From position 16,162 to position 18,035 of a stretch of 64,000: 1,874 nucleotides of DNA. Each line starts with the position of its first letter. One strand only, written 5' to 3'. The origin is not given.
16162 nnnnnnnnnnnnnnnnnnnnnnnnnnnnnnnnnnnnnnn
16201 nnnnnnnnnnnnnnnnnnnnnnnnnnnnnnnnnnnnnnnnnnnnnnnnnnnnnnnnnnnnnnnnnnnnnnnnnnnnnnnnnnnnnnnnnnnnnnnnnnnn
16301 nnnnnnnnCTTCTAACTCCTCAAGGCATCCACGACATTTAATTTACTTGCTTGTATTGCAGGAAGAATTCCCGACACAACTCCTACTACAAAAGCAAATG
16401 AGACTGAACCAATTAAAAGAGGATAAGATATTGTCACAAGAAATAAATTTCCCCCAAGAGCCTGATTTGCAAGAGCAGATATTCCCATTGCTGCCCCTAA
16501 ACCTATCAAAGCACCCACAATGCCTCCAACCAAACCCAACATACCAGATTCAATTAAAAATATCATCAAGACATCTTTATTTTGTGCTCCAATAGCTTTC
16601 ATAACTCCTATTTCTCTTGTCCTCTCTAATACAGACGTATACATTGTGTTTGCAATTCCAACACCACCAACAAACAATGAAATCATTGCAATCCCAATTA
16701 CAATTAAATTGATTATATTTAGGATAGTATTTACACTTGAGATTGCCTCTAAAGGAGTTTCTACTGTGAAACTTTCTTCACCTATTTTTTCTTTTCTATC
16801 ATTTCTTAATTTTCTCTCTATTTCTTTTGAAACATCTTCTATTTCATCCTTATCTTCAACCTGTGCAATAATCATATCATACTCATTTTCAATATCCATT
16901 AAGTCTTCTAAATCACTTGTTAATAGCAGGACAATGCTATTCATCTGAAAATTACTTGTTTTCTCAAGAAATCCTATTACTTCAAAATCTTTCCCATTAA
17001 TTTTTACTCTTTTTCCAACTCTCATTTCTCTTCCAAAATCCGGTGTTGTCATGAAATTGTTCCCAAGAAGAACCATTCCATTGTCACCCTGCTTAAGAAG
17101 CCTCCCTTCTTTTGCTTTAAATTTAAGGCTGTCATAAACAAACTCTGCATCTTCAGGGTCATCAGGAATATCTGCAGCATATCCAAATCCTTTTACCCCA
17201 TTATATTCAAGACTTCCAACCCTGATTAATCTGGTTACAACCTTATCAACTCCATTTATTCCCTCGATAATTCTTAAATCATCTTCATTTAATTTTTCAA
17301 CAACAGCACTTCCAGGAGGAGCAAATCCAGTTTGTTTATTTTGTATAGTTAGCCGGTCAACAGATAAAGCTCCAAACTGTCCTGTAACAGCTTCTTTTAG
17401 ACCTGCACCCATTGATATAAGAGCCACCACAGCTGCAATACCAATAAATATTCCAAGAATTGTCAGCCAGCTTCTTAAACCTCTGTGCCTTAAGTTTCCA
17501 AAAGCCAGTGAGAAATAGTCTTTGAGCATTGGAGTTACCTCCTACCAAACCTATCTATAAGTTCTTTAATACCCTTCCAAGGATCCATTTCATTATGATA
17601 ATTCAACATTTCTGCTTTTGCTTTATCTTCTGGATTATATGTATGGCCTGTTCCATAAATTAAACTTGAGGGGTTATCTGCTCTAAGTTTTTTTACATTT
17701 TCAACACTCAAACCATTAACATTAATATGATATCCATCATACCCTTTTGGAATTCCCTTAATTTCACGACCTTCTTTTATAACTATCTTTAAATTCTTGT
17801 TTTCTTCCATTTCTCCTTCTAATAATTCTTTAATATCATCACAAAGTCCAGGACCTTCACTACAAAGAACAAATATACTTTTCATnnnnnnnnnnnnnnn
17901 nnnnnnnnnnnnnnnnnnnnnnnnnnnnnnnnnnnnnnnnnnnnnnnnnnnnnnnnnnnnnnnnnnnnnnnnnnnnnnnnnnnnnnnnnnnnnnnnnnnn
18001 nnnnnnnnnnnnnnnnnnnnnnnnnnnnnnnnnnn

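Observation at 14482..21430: MacB/FtsX-type ABC exporter locus with duplicated permeases, interleaved small ORFs and an Ig-like surface protein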

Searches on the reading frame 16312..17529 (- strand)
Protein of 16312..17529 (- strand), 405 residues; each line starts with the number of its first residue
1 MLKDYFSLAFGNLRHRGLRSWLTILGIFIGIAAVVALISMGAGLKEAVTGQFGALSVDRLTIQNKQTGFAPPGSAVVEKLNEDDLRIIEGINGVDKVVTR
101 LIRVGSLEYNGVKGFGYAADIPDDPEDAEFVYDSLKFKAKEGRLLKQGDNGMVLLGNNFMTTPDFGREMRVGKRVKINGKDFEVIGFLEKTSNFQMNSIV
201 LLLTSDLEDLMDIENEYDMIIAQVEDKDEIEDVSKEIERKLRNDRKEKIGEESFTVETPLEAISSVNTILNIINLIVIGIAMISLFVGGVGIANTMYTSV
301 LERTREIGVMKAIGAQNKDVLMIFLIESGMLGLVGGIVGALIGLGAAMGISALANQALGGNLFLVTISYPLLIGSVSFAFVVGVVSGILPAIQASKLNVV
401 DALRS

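Call 3: search_protein_families(library=pfam, max_evalue=0.1, proteins=[window:16312-17529:-])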
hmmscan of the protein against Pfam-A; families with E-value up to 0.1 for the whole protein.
window:16312-17529:- (405 aa): 4 families
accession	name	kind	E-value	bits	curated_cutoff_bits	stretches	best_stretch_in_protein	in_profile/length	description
PF12704.14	MacB_PCD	-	7.5e-26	92.1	27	1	20-239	1-206/207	MacB-like periplasmic core domain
PF02687.27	FtsX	-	5.2e-17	62.4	25.5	1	280-398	3-119/120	FtsX-like permease C-terminal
PF13785.11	DUF4178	-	0.046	14.3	25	1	170-255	1-81/136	Domain of unknown function (DUF4178)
PF24423.1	OVT1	-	0.067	14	30.9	0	210-245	3-38/100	Major antigen, helical domain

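Call 4: search_protein_families(library=ncbifam, max_evalue=0.1, proteins=[window:16312-17529:-])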
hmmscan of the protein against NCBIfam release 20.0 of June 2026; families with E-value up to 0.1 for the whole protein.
window:16312-17529:- (405 aa): 12 families
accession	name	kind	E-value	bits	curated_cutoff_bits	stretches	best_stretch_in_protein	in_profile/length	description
NF007826.0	PRK10535.1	equivalog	1e-33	116.5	966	1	4-403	256-645/648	macrolide ABC transporter ATP-binding protein/permease MacB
TIGR03434.1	ADOP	subfamily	9.2e-26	90.2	622.3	1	132-404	119-400/803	ADOP family duplicated permease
TIGR02212.1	lolCE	equivalog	2.5e-17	62.9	362.45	1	178-405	180-410/411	lipoprotein-releasing ABC transporter permease subunit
NF038347.1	FtsX_Gpos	exception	9.9e-14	51.4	225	1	217-391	121-287/296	permease-like cell division protein FtsX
NF038346.1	FtsX_actino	exception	4.5e-12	45.9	250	1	256-391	162-298/308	permease-like cell division protein FtsX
TIGR00439.2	FtsX_Gneg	equivalog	3.1e-10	39.7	255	1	260-389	153-281/292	permease-like cell division protein FtsX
NF008357.0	PRK11146.1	exception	4.6e-08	32.3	439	1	182-355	187-350/414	lipoprotein-releasing ABC transporter permease subunit LolE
NF008076.0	PRK10814.1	exception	3.7e-06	26.2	473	1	287-404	277-397/399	lipoprotein-releasing ABC transporter permease subunit LolC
TIGR01185.1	devC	equivalog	3.4e-05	23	290.35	1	183-387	171-364/380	ABC transporter permease DevC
TIGR02213.1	lolE_release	exception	0.00023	20.2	540.35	1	200-354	201-346/411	lipoprotein-releasing ABC transporter permease subunit LolE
TIGR03637.1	cas1_YPEST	exception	0.019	14.3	150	1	203-293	148-238/307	type I-F CRISPR-associated endonuclease Cas1f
NF041854.1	ABC_perm_YbbP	equivalog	0.029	12.3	999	1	170-390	139-355/806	putative ABC transporter permease subunit YbbP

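Call 12: find_encoding_contigs(protein=window:16312-17529:-, flank=10000, max_places=6)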
Protein window:16312-17529:- (405 aa): 7 contigs read that carry it; 3 places shown.
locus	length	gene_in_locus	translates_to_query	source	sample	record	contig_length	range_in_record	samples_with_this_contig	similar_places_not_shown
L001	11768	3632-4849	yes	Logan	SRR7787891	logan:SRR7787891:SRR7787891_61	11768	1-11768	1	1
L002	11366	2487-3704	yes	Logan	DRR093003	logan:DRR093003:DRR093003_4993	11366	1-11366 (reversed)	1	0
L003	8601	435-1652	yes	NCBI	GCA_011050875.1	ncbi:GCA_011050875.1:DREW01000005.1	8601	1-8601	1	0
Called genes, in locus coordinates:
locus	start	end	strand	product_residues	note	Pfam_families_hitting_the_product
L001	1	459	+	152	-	?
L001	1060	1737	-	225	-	-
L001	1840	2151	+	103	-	-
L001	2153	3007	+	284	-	PF07705:CARDB (faint)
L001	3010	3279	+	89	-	-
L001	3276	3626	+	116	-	-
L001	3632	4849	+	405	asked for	PF12704:MacB_PCD, PF02687:FtsX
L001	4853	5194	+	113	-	-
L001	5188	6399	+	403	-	PF12704:MacB_PCD, PF02687:FtsX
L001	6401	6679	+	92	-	-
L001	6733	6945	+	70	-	-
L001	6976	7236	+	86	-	PF01157:Ribosomal_L21e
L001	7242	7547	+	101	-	PF03874:RNA_pol_Rpb4 (weak)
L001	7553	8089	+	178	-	PF04919:DUF655, PF14579:HHH_6 (faint)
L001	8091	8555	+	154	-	PF00416:Ribosomal_S13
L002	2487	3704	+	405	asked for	PF12704:MacB_PCD, PF02687:FtsX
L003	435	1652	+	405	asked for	PF12704:MacB_PCD, PF02687:FtsX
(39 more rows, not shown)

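Call 13: find_related_loci(query=window:16312-17529:-, collection=genome_contigs, flank=10000)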
Query window:16312-17529:- (405 aa) in genome_contigs; peptide patterns used: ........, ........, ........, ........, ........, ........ (x = any residue, [..] = any of these).
190 stretches matched a pattern; 15 encode a relative of the query (tblastn E <= 1e-3); 14 distinct loci.
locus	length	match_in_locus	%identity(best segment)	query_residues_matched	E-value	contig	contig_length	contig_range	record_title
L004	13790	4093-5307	68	1-405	0e+0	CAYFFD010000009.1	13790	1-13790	MAG TPA_asm: Candidatus Woesearchaeota archaeon isolate ERP003628_co1_44 genome assembly, contig: NODE_2517_length_13790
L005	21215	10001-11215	69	1-405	0e+0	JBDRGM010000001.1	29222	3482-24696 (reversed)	MAG: archaeon isolate MEGAHIT-group-1.433 k141_11475495, whole genome shotgun sequence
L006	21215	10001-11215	69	1-405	2e-174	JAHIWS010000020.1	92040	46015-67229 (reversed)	MAG: Nanoarchaeota archaeon isolate MM_PW_MetaG.mb.9 MM_PW_MetaG.mb.9_k141_537545, whole genome shotgun sequence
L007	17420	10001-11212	64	1-404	1e-174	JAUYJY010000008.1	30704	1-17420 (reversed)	MAG: Candidatus Pacearchaeota archaeon isolate C24_metabat.bin.171 C24_k141_864650, whole genome shotgun sequence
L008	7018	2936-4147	66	1-404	5e-170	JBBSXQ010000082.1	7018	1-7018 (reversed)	MAG: Nanoarchaeota archaeon isolate H51-bin157_1 H51_bin157_1_000000000082, whole genome shotgun sequence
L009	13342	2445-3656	63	1-404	1e-159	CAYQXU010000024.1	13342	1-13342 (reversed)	MAG TPA_asm: Candidatus Woesearchaeota archaeon isolate SRP269290_co8_161 genome assembly, contig: NODE_865_length_13342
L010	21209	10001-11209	59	1-404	2e-159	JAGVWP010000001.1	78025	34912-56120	Candidatus Pacearchaeota archaeon isolate RIFCSPHIGHO2_02_FULL_31_29 rifcsphigho2_02_scaffold_262, whole genome shotgun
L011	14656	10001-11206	58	1-404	2e-155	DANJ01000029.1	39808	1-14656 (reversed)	MAG TPA_asm: Candidatus Pacearchaeota archaeon UBA92 UBA92_contig_555, whole genome shotgun sequence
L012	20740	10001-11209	43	1-404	5e-97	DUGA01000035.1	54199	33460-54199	MAG TPA_asm: Candidatus Woesearchaeota archaeon isolate UBA10200 contig_33459, whole genome shotgun sequence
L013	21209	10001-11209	43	1-404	7e-97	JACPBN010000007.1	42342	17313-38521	MAG: Candidatus Woesearchaeota archaeon isolate NC_groundwater_258_Ag_S-0.2um_36_8 S5_GD2017_2_S2_scaffold_452, whole ge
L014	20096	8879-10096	70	1-405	2e-179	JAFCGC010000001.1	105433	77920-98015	Candidatus Pacearchaeota archaeon isolate Meg22_46_Bin_244 Meg22_46_Bin_244_scaffold_41, whole genome shotgun sequence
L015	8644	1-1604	39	1-404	1e-84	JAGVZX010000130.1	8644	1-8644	Candidatus Woesearchaeota archaeon isolate RIFCSPHIGHO2_02_FULL_37_9 rifcsphigho2_02_scaffold_52531, whole genome shotgu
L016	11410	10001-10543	34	228-405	7e-23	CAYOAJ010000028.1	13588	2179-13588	MAG TPA_asm: uncultured Herbinix sp. isolate SRP294416_co2_533 genome assembly, contig: NODE_5820_length_13588_cov_4.766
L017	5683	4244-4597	25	240-351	4e-5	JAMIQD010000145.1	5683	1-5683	MAG: Pseudobdellovibrionaceae bacterium isolate RA_AS_metabat.47_sub k201_1012009, whole genome shotgun sequence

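Call 58: search_solved_structures(query=window:16312-17529:-, max_evalue=0.00001)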
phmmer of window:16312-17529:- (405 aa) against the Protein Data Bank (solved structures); distinct sequences matched with E-value up to 0.00001: 5.
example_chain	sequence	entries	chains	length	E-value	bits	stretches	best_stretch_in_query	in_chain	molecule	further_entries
5xu1_M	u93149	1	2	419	2.7e-31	112.6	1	152-404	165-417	ABC transporter permeae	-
5lil_A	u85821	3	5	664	5.8e-31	111.5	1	6-403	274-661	Macrolide export ATP-binding/permease protein MacB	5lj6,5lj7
5gko_A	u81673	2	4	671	1.4e-29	106.9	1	253-403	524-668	Macrolide export ATP-binding/permease protein MacB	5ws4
5nik_J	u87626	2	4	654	2.8e-25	92.7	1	7-403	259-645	Macrolide export ATP-binding/permease protein MacB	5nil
9o9x_C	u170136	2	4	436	1.8e-22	83.5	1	167-404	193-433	ABC transporter permease YtrF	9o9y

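Call 79: search_protein_families(library=pfam, alignment_id=A7, max_evalue=0.001)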
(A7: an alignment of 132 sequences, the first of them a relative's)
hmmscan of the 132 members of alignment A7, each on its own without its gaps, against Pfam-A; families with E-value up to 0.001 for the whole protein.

A. member 1, L003:1656-1997:+ (113 aa): 0 families

B. families by the number of members that match (of 132 scanned): 67 families (the first 25 are shown)
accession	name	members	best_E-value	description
PF01381.28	HTH_3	5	1.2e-11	Helix-turn-helix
PF13384.12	HTH_23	5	1.3e-11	Homeodomain-like domain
PF13412.12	HTH_24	5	1.6e-11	Winged helix-turn-helix DNA-binding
PF13936.12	HTH_38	5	2e-10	Helix-turn-helix domain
PF08281.18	Sigma70_r4_2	5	2.1e-09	Sigma-70, region 4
PF15943.11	YdaS_toxin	5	9.1e-09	Bacterial toxin YdaS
PF02796.21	HTH_7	5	2.6e-08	Helix-turn-helix domain of resolvase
PF13551.12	HTH_29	5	1.2e-07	Winged helix-turn helix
PF13411.12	MerR_1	5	4.7e-06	MerR HTH family regulatory protein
PF04545.22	Sigma70_r4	5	8.5e-06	Sigma-70, region 4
PF15978.11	TnsD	5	1.4e-05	Tn7-like transposition protein D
PF13518.12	HTH_28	4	7.9e-13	Helix-turn-helix domain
PF01527.26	HTH_Tnp_1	4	3e-06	Transposase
PF00196.25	GerE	4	6.4e-06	Bacterial regulatory proteins, luxR family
PF17762.8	HTH_ParB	3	9.6e-07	ParB HTH domain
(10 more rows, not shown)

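Call 90: search_protein_families(library=phrogs, alignment_id=A7, max_evalue=0.00001)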
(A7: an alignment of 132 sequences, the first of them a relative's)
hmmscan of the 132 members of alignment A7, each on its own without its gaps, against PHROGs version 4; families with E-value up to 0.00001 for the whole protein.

A. member 1, L003:1656-1997:+ (113 aa): 0 families

B. families by the number of members that match (of 132 scanned): 57 families (the first 25 are shown)
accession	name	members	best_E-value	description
phrog_664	-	5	3.3e-13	DNA binding protein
phrog_8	-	5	2.7e-12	transcriptional regulator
phrog_8446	-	5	4.9e-11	HNH endonuclease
phrog_3855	-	5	7.1e-11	HTH DNA binding protein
phrog_323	-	5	1.4e-10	transcriptional regulator, D5-like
phrog_125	-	5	9.8e-10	DNA invertase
phrog_35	-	3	1.9e-09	transcriptional repressor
phrog_1157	-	3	1.5e-07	transposase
phrog_7676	-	3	1e-06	-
phrog_11108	-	2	1.5e-09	-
phrog_4494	-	2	2.2e-09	-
phrog_7061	-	2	3.2e-09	HTH DNA binding protein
phrog_17821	-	2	4.8e-09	HTH DNA binding protein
phrog_20467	-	2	1.4e-08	HNH endonuclease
phrog_4583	-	2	4.2e-08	transcriptional repressor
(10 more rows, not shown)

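Call 91: search_protein_families(library=padloc, alignment_id=A7, max_evalue=0.00001)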
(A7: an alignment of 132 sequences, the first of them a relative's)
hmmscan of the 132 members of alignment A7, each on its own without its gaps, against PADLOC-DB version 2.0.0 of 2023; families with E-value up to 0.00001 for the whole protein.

A. member 1, L003:1656-1997:+ (113 aa): 0 families

B. families by the number of members that match (of 132 scanned): 71 families (the first 25 are shown)
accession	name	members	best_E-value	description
PDLC04133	mad1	5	2.7e-08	mads_1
PDLC04134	mad2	2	7.3e-16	mads_2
PDLC03371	MTase_II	1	9.5e-81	Type II methyltransferase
PDLC03216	MTase_II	1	2.8e-74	Type II methyltransferase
PDLC03738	oMTase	1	2e-66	orphan methyltransferase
PDLC03299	MTase_II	1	1.5e-55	Type II methyltransferase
PDLC03302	MTase_II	1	8.1e-52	Type II methyltransferase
PDLC03387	MTase_II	1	3.6e-40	Type II methyltransferase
PDLC03353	MTase_II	1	1.6e-35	Type II methyltransferase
PDLC03339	MTase_II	1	1.8e-35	Type II methyltransferase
PDLC03320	MTase_II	1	1.2e-31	Type II methyltransferase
PDLC03265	MTase_II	1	2.1e-31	Type II methyltransferase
PDLC03238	MTase_II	1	3.8e-31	Type II methyltransferase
PDLC03300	MTase_II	1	3.2e-30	Type II methyltransferase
PDLC03350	MTase_II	1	2.4e-28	Type II methyltransferase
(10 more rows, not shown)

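Call 95: search_protein_families(library=pfam, max_evalue=0.01, proteins=[L004:3665-4096:+])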
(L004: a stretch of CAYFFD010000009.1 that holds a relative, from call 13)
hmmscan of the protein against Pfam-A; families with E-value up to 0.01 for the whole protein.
L004:3665-4096:+ (143 aa): 36 families (the best 25 are shown)
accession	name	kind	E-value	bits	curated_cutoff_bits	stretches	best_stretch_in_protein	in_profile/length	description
PF01381.28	HTH_3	-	1.2e-11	44.9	23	2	37-65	4-32/55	Helix-turn-helix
PF13412.12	HTH_24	-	1.6e-11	44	21.9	2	41-65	16-40/48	Winged helix-turn-helix DNA-binding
PF13936.12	HTH_38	-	2e-10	40.7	27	2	87-119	11-43/44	Helix-turn-helix domain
PF08281.18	Sigma70_r4_2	-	2.1e-09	37.3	25.7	1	94-119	24-49/54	Sigma-70, region 4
PF13384.12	HTH_23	-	2.7e-08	33.8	24.6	1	92-119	13-40/50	Homeodomain-like domain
PF13551.12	HTH_29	-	1.2e-07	32.1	28.1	0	92-119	7-35/64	Winged helix-turn helix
PF02796.21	HTH_7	-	1.8e-06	28.4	23.8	0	22-64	1-43/45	Helix-turn-helix domain of resolvase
PF12844.13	HTH_19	-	2e-06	28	30.2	0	39-64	9-34/64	Helix-turn-helix domain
PF17762.8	HTH_ParB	-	2.8e-06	27.8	22.6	1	33-63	10-41/102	ParB HTH domain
PF04545.22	Sigma70_r4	-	8.5e-06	25.6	24.1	0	86-118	17-42/50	Sigma-70, region 4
PF15943.11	YdaS_toxin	-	1.8e-05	24.9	30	0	98-121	10-33/65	Bacterial toxin YdaS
PF07750.17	GcrA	-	2e-05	25.4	26.9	0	83-113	5-36/155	GcrA cell cycle regulator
PF16509.11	KORA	-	4.3e-05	24.1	26.7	0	85-119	19-53/84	TrfB plasmid transcriptional repressor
PF13560.12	HTH_31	-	4.7e-05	24.1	27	0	96-121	14-39/64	Helix-turn-helix domain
PF01022.26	HTH_5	-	4.8e-05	23.6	22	0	88-117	7-36/47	Bacterial regulatory protein, arsR family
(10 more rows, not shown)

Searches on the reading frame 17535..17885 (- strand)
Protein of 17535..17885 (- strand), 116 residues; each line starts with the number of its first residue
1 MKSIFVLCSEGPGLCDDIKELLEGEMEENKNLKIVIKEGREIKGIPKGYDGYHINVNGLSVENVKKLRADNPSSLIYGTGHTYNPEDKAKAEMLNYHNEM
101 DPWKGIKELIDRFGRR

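Call 3: search_protein_families(library=pfam, max_evalue=0.1, proteins=[window:17535-17885:-])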
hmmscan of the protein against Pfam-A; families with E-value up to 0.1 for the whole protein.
window:17535-17885:- (116 aa): 0 families

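Call 4: search_protein_families(library=ncbifam, max_evalue=0.1, proteins=[window:17535-17885:-])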
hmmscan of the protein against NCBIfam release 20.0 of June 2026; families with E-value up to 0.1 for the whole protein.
window:17535-17885:- (116 aa): 1 family
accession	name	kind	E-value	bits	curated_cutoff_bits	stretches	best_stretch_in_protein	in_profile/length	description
NF001963.0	PRK00737.1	equivalog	0.091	12.7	101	0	29-63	14-47/74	small nuclear ribonucleoprotein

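Call 20: search_protein_families(library=phrogs, max_evalue=0.1, proteins=[window:17535-17885:-])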
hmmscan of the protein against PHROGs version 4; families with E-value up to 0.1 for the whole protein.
window:17535-17885:- (116 aa): 0 families

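Call 21: search_protein_families(library=padloc, max_evalue=0.1, proteins=[window:17535-17885:-])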
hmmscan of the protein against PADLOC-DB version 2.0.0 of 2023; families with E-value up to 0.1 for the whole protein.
window:17535-17885:- (116 aa): 1 family
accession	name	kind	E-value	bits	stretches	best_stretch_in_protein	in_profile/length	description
PDLC01586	Cas8a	-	0.015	12.8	1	31-114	180-265/274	CAS-I-A; effector_LS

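Call 33: search_solved_structures(query=window:17535-17885:-, max_evalue=5)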
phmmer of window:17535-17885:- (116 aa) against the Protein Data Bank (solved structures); distinct sequences matched with E-value up to 5: 3.
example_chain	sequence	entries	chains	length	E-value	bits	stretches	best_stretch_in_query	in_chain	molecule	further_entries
6tfl_A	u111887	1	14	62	0.25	14.6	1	20-72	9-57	RNA-binding protein Lsm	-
5mki_A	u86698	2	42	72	0.49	13.6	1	28-67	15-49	Like-Sm ribonucleoprotein core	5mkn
7ur7_A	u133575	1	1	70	0.63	13.3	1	17-59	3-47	17_bp_sh3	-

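Call 42: search_protein_representatives(protein=window:17535-17885:-)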
Query: 116 residues. Proteins with E-value up to 0.001 (for the whole library): 3; up to 1e-10: 2; up to 1e-30: 2. The best 3 are listed.
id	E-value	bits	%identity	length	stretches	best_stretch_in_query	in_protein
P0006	9.7e-40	151.5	100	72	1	1-72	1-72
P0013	1.5e-35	137.9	58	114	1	1-114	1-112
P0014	4.0e-06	43.0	38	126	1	18-101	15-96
